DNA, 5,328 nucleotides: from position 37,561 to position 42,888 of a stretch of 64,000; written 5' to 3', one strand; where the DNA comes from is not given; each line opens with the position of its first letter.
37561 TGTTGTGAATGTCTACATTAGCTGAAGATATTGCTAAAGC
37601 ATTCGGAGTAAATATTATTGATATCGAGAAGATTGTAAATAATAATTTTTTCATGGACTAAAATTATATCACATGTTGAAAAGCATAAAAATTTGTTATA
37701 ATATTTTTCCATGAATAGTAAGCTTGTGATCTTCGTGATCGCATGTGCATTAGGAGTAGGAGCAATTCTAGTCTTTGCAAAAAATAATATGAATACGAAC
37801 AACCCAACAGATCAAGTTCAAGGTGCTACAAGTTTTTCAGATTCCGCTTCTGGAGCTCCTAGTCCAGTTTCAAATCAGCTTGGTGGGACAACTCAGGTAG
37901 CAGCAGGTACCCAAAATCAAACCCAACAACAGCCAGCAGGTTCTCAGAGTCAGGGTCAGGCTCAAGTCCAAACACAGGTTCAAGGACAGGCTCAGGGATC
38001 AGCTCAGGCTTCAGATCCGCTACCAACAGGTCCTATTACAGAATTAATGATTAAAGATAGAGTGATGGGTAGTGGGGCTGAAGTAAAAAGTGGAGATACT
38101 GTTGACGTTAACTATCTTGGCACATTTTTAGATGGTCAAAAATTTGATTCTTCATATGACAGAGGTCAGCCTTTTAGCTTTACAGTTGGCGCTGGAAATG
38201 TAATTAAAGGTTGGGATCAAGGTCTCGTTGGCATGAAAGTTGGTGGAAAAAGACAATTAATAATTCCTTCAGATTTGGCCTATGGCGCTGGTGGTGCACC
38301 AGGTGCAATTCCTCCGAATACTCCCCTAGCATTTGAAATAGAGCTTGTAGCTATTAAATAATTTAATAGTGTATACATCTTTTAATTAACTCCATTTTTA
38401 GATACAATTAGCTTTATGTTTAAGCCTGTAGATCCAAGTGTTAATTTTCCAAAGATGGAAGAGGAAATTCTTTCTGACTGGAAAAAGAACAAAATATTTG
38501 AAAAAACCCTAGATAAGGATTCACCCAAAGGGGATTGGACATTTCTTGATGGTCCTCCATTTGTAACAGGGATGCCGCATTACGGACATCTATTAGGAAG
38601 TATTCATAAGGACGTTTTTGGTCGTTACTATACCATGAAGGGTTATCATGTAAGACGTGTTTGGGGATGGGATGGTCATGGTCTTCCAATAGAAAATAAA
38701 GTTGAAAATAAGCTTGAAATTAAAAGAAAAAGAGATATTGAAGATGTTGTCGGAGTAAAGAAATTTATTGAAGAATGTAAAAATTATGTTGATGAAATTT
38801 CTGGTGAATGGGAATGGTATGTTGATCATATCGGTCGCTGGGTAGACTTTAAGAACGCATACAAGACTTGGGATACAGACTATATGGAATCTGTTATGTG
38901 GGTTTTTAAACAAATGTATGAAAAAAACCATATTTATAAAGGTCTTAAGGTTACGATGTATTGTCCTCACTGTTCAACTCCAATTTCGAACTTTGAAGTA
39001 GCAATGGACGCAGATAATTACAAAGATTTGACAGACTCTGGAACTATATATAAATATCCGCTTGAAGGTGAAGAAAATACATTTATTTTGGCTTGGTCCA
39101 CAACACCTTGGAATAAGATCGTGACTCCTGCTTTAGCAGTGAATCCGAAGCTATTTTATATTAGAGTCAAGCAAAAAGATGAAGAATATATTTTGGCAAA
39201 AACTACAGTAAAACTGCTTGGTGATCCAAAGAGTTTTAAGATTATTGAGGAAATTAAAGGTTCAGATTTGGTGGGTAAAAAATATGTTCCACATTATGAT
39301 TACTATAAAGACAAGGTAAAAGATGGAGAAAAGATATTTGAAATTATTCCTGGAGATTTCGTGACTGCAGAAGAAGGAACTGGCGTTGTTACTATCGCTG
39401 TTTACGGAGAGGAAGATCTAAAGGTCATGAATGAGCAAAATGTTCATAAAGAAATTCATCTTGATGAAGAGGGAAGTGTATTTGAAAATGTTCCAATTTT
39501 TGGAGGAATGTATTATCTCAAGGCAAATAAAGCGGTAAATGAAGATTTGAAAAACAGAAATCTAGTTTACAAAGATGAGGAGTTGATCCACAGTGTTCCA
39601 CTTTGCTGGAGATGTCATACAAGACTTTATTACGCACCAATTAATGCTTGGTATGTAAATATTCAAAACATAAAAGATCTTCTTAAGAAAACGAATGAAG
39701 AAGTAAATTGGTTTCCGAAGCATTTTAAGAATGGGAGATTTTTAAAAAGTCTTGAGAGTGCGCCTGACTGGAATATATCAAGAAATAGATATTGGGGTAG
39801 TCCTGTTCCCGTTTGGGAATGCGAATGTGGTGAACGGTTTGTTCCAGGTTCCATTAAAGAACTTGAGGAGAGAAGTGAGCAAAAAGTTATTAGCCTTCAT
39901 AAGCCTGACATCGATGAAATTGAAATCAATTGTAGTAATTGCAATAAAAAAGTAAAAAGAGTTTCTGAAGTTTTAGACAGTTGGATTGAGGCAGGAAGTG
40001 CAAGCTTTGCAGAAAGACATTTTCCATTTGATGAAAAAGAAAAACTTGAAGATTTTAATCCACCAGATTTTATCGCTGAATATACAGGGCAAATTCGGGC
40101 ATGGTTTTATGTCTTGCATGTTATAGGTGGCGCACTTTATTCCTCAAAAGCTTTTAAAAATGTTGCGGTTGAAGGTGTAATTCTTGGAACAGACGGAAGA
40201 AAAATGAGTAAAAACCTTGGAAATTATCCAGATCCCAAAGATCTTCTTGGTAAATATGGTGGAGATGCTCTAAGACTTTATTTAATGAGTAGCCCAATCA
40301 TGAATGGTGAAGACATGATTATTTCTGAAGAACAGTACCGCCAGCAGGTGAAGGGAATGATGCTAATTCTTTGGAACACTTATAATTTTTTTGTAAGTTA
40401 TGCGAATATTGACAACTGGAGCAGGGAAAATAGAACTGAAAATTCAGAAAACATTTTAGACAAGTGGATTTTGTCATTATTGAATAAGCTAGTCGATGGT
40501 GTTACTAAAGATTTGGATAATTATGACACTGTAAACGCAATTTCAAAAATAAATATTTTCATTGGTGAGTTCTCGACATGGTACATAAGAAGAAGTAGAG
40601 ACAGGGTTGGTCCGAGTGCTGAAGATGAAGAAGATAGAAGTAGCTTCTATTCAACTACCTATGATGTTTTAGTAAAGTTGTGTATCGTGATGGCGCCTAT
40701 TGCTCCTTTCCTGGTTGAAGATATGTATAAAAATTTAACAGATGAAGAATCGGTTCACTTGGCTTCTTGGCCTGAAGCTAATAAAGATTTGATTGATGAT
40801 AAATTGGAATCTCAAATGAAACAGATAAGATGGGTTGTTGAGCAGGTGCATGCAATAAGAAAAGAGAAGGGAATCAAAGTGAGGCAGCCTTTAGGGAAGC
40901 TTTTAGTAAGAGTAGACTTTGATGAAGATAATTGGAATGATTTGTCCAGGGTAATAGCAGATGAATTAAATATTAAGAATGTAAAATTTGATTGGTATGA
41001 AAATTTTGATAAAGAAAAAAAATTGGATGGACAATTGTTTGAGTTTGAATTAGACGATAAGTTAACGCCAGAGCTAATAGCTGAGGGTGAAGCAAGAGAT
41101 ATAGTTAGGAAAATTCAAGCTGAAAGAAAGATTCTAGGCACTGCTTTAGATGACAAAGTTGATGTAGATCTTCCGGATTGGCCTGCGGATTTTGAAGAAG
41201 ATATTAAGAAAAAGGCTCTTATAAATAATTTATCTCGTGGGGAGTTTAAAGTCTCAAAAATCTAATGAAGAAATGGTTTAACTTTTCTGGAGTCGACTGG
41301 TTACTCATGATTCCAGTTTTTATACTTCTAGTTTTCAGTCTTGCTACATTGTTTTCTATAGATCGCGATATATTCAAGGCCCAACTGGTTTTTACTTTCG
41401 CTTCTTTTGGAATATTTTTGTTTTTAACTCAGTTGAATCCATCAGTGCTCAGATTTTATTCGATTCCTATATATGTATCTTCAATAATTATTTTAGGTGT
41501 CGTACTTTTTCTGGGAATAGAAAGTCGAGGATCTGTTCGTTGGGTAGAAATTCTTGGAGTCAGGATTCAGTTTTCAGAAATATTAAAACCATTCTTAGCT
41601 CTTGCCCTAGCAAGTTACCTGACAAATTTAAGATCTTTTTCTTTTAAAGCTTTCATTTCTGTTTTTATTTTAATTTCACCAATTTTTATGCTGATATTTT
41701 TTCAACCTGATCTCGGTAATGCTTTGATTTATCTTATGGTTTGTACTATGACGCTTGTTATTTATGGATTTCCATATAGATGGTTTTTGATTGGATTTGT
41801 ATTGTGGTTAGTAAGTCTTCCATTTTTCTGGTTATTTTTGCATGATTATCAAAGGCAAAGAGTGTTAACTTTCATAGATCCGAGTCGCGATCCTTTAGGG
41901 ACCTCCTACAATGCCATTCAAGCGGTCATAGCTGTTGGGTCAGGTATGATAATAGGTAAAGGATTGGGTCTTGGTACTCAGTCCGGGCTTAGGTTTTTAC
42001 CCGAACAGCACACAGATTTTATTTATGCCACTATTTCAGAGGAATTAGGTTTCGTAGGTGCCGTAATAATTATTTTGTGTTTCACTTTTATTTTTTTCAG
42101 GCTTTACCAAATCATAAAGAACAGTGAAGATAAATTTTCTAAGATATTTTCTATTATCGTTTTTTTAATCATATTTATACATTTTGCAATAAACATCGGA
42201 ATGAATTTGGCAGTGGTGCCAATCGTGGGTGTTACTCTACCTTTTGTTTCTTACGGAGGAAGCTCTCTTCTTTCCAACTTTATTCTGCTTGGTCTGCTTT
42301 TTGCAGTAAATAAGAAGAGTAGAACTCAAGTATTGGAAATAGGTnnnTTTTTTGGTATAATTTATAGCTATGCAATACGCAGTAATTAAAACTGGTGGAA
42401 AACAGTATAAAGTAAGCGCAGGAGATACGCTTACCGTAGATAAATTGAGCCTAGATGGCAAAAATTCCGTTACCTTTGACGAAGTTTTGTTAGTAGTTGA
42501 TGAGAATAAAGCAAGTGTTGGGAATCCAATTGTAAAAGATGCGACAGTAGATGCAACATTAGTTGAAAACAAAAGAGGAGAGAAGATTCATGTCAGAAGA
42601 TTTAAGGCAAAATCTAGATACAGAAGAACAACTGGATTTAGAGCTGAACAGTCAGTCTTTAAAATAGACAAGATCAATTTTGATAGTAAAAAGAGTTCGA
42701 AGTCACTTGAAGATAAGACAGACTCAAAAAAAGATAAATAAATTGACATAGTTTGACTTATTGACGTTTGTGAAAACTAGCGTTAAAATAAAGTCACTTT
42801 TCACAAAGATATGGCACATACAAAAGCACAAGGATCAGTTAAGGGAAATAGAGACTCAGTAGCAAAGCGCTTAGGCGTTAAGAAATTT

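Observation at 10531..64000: Hypothesis: an undecaprenyl-phosphate-sugar-dependent extracytoplasmic glycosylation system (three DPM1-like synthases, five or more GT-C transferases, a flippase)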

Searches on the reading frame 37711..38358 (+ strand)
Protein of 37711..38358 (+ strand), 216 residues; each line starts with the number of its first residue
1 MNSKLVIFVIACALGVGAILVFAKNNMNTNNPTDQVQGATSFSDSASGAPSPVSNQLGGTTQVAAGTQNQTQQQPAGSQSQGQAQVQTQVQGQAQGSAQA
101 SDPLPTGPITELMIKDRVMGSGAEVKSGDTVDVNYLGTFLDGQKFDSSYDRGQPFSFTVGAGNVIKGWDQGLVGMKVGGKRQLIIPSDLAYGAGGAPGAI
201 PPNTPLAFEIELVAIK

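Call 4: search_protein_families(library=pfam, proteins=[window:37711-38358:+], max_evalue=0.01)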
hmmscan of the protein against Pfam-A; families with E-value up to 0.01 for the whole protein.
window:37711-38358:+ (216 aa): 1 family
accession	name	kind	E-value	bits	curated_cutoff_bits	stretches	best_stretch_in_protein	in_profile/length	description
PF00254.34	FKBP_C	-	2.4e-36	124.4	21.1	1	124-213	3-94/94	FKBP-type peptidyl-prolyl cis-trans isomerase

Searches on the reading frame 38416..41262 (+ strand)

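Call 5: search_protein_families(library=pfam, proteins=[window:38416-41262:+], max_evalue=0.01)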
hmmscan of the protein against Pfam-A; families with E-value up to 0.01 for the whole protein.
window:38416-41262:+ (949 aa): 5 families
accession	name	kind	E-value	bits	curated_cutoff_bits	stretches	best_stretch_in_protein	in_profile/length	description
PF00133.28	tRNA-synt_1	-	2e-115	386.3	22.7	1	18-630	2-409/414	tRNA synthetases class I (I, L, M and V)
PF08264.19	Anticodon_1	-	1.7e-32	112.7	25.1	1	682-826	1-144/148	Anticodon-binding domain of tRNA ligase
PF09334.17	tRNA-synt_1g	-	3.8e-19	69.1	20.1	2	48-195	8-135/391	tRNA synthetases class I (M)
PF19302.4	DUF5915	-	2.5e-07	30.9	27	1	878-919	103-144/195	Domain of unknown function (DUF5915)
PF01406.26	tRNA-synt_1e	-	0.00012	22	27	0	589-626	246-283/301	tRNA synthetases class I (C) catalytic domain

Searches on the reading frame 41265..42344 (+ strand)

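Call 5: search_protein_families(library=pfam, proteins=[window:41265-42344:+], max_evalue=0.01)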
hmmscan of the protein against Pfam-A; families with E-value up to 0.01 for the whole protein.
window:41265-42344:+ (360 aa): 1 family
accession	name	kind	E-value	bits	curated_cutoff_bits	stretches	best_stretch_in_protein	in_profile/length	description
PF01098.24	FTSW_RODA_SPOVE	-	3.3e-82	276.8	26.4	1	16-353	14-355/356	Cell cycle protein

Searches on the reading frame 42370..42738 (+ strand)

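Call 5: search_protein_families(library=pfam, proteins=[window:42370-42738:+], max_evalue=0.01)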
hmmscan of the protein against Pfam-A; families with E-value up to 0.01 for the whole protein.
window:42370-42738:+ (123 aa): 2 families
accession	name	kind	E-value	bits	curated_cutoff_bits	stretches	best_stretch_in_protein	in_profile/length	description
PF00829.26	Ribosomal_L21p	-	8.2e-30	103.4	27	1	3-102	2-99/99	Ribosomal prokaryotic L21 protein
PF16318.11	DUF4957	-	0.001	19.4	30.8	0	3-48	26-71/142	Domain of unknown function (DUF4957)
